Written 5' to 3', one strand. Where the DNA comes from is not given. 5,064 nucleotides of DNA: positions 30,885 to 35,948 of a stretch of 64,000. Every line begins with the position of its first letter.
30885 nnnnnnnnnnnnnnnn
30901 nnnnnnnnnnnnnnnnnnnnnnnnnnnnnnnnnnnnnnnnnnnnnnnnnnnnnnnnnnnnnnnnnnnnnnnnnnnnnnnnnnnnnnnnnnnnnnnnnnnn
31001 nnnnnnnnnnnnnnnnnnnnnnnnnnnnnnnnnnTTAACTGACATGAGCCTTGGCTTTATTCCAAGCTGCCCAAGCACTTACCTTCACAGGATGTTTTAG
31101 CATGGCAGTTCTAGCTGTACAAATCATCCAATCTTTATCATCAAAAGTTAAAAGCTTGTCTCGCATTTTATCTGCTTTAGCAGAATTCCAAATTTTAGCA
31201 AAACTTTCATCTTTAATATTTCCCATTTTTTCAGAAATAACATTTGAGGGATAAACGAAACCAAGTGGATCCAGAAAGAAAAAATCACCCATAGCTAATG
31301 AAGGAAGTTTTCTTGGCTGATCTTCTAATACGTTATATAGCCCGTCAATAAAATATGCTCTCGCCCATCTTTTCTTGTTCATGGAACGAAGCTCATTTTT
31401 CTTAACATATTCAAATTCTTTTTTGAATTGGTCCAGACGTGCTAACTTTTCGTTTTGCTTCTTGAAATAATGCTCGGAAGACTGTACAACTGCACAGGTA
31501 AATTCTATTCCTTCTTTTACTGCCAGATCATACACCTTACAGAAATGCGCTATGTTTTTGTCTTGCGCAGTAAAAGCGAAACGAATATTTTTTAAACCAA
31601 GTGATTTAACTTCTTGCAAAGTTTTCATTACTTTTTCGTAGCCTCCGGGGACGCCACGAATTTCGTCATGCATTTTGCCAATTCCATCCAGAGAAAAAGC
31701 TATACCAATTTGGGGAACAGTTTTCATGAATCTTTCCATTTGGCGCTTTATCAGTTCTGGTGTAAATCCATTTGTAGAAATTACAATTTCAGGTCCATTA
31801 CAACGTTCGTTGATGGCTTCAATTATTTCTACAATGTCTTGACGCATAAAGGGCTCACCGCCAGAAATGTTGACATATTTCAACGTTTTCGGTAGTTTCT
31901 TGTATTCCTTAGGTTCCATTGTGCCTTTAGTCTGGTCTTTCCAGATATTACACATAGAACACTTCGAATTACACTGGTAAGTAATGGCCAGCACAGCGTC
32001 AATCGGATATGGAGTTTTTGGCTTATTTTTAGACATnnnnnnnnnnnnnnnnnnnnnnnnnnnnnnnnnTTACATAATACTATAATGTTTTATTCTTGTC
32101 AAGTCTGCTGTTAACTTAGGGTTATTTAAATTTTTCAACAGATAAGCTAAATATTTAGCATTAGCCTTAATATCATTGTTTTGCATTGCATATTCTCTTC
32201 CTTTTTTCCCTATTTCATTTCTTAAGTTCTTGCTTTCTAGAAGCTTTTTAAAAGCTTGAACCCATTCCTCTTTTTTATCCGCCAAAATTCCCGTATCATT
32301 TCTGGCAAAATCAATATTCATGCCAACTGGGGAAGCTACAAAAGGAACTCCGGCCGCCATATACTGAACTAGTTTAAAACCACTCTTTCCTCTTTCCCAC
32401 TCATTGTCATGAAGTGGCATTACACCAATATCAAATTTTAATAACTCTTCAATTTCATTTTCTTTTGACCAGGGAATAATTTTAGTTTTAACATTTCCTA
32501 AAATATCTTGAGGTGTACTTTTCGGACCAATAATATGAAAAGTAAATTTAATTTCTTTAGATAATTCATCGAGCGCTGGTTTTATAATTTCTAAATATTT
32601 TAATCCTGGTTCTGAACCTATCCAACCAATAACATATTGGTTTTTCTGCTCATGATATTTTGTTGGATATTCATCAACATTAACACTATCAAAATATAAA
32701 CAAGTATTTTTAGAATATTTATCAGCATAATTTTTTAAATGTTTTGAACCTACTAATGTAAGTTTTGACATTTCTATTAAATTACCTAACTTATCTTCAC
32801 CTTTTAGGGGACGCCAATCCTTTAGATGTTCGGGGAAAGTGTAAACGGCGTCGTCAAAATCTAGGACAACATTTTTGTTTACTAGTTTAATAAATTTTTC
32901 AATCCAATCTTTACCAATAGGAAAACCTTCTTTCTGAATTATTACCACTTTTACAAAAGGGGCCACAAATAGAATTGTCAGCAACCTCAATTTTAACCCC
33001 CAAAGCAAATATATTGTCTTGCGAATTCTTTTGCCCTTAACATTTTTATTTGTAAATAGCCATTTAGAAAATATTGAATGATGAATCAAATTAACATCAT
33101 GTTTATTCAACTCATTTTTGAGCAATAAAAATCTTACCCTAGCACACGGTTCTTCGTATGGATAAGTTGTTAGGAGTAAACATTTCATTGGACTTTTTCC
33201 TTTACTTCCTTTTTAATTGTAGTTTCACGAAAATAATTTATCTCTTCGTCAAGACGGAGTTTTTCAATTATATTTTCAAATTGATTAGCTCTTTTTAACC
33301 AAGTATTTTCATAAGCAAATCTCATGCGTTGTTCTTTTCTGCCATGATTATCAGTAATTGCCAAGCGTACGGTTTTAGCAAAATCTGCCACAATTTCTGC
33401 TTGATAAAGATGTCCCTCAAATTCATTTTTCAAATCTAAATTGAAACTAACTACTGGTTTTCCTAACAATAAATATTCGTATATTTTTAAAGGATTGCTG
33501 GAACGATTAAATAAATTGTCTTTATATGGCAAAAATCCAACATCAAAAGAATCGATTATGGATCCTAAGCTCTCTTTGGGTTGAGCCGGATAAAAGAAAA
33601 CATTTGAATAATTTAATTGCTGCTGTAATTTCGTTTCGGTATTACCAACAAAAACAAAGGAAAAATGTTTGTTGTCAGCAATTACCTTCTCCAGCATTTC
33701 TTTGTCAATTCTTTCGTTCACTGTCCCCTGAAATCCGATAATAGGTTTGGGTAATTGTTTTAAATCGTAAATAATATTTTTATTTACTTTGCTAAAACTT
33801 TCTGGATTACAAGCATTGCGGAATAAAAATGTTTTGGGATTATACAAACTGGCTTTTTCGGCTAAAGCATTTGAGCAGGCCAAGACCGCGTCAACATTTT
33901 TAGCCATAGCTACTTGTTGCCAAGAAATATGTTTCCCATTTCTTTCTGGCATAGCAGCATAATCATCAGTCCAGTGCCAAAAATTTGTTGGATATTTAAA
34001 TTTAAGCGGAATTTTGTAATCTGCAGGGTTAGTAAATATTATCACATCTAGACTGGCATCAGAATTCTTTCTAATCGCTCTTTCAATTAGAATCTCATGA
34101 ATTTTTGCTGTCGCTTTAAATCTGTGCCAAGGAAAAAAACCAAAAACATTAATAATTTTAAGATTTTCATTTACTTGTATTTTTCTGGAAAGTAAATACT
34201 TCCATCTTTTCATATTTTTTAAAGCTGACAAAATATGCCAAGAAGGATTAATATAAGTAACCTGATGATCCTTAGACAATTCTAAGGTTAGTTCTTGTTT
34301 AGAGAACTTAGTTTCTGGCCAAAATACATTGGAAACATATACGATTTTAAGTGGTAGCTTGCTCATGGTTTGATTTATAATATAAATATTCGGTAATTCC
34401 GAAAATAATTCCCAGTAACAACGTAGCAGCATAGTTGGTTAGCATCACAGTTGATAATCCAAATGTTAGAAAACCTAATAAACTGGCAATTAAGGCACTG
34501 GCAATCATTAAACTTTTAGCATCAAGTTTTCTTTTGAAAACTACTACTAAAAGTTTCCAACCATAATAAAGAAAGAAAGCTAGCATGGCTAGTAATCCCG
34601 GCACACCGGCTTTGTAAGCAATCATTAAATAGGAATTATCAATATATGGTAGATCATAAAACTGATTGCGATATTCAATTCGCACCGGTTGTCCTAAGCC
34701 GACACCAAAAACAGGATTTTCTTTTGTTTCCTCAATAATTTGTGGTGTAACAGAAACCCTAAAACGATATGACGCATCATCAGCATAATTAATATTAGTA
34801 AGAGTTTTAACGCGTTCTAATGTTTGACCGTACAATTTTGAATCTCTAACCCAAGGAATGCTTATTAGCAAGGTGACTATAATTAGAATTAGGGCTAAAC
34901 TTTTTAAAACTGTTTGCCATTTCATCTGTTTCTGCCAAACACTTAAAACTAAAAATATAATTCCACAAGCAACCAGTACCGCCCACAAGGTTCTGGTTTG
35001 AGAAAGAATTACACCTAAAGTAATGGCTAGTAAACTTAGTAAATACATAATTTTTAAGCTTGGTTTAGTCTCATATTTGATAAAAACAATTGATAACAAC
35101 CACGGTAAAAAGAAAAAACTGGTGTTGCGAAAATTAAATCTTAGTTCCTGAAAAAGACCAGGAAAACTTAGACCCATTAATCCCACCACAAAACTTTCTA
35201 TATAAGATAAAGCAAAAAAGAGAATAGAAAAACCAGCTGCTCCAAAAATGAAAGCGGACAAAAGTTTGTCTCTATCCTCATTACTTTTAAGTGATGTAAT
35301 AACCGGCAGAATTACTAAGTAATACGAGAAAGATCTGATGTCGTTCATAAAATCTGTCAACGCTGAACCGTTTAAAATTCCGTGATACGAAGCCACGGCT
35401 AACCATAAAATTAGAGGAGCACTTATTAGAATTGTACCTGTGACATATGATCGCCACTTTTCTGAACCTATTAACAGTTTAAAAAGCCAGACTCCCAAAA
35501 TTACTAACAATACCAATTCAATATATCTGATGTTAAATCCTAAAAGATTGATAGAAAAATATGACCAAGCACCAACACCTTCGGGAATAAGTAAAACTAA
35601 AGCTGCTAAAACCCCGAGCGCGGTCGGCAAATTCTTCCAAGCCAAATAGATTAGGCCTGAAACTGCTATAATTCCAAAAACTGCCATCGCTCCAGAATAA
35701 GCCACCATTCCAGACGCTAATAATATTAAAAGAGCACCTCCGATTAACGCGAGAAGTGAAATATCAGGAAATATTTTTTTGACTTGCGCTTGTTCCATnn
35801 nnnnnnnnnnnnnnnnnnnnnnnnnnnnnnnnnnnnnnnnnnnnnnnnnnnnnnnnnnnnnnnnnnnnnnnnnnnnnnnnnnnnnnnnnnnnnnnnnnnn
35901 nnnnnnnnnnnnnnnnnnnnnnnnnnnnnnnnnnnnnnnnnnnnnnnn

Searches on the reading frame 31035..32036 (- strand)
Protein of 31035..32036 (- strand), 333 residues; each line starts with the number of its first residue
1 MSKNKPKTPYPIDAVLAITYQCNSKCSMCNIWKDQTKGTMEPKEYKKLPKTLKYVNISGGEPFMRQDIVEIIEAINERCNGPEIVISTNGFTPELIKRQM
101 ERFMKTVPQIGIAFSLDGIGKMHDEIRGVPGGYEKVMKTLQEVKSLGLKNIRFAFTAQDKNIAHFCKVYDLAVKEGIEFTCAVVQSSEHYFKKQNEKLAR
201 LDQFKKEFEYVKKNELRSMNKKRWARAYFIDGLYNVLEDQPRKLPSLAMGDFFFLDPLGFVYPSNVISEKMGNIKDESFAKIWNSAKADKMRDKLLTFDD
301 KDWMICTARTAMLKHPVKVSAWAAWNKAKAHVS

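Call 17: search_protein_families(library=pfam, proteins=[window:31035-32036:-], max_evalue=0.001)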
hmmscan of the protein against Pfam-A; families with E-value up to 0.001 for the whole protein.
window:31035-32036:- (333 aa): 3 families
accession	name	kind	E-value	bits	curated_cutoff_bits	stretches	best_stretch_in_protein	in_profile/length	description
PF04055.27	Radical_SAM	-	6e-18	66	29.5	1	18-153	3-147/166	Radical SAM superfamily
PF13353.11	Fer4_12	-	1e-05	26.3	22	1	21-105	14-107/137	4Fe-4S single cluster domain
PF13186.11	SPASM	-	1.2e-05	26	21.5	1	253-296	8-53/67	Iron-sulfur cluster-binding domain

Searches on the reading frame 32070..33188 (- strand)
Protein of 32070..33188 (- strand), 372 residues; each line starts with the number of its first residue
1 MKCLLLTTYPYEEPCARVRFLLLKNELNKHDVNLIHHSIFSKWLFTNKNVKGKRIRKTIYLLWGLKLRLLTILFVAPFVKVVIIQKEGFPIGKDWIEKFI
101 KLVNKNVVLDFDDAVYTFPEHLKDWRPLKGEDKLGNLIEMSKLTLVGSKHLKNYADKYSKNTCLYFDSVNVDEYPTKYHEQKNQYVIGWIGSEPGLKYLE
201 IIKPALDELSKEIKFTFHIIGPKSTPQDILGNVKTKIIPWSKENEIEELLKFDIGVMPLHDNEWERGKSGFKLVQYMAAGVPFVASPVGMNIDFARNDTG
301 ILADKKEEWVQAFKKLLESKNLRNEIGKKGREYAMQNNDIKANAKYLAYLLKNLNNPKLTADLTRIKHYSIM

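Call 17: search_protein_families(library=pfam, proteins=[window:32070-33188:-], max_evalue=0.001)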
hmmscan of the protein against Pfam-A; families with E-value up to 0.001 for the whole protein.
window:32070-33188:- (372 aa): 3 families
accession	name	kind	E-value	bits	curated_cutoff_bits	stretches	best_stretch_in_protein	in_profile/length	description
PF00534.26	Glycos_transf_1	-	1.3e-11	44.8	26.4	1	173-332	4-171/172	Glycosyl transferases group 1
PF13692.12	Glyco_trans_1_4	-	1.8e-11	44.9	27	1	186-318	3-141/142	Glycosyl transferases group 1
PF13524.12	Glyco_trans_1_2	-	8e-07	29.5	25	1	206-346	6-141/144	Glycosyl transferase-like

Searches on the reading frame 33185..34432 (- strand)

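Call 17: search_protein_families(library=pfam, proteins=[window:33185-34432:-], max_evalue=0.001)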
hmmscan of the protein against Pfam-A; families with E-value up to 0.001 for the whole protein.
window:33185-34432:- (415 aa): 2 families
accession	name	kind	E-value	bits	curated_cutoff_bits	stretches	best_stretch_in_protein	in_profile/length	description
PF13692.12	Glyco_trans_1_4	-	2.7e-07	31.4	27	1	246-360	24-141/142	Glycosyl transferases group 1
PF00534.26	Glycos_transf_1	-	0.00016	21.7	26.4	1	246-372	32-165/172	Glycosyl transferases group 1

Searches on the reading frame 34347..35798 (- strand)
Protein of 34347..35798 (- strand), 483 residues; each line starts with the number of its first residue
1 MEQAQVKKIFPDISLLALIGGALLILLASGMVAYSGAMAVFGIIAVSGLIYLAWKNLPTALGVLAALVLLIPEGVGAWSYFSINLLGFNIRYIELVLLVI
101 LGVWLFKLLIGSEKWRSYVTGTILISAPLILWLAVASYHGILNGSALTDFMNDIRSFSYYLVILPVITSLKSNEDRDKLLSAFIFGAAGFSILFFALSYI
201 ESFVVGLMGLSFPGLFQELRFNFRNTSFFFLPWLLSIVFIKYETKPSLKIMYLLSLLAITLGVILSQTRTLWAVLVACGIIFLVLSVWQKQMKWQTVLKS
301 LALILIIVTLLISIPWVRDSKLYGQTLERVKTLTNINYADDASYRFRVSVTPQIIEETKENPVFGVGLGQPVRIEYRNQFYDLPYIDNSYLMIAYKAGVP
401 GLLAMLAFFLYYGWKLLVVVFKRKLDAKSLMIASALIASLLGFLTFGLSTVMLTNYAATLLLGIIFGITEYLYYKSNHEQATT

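Call 17: search_protein_families(library=pfam, proteins=[window:34347-35798:-], max_evalue=0.001)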
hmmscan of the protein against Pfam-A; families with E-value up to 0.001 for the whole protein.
window:34347-35798:- (483 aa): 2 families
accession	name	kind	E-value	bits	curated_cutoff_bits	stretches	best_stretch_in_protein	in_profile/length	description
PF04932.20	Wzy_C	-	1.4e-15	57.8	31.7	1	255-405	2-148/149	O-Antigen ligase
PF11992.13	TgpA_N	-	1.5e-05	24.6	30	1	253-467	2-143/333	TgpA N-terminal domain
